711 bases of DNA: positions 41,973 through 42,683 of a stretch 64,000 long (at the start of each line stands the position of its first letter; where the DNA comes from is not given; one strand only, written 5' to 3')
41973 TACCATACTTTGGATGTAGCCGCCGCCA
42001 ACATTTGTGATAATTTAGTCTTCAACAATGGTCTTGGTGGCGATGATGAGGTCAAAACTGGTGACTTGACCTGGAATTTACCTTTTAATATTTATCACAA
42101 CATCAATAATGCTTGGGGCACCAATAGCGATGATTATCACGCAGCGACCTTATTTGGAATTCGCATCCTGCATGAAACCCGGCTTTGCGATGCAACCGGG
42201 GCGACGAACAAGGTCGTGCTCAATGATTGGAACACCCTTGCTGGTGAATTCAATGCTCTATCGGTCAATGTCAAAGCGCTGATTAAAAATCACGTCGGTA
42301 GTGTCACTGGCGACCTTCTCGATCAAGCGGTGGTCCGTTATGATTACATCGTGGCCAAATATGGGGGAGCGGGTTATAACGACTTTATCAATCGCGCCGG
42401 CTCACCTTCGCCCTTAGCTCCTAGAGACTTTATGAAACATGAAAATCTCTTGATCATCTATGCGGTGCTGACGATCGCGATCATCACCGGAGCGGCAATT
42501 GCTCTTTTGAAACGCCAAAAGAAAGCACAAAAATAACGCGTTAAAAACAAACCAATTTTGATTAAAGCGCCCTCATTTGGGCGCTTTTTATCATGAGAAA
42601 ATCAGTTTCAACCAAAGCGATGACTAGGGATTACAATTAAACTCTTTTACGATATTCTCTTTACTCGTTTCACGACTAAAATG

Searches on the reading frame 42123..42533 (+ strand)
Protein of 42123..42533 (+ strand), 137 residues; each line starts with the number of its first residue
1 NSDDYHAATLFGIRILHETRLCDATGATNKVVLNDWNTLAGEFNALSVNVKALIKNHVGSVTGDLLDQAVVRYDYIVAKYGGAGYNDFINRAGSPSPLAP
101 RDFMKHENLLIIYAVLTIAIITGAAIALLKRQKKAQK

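Call 13: find_homologous_proteins(query=A1, max_evalue=0.01)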
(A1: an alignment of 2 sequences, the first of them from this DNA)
Query A1 (2 sequences): 193 candidates shared short words with the query, none scored E <= 0.01.
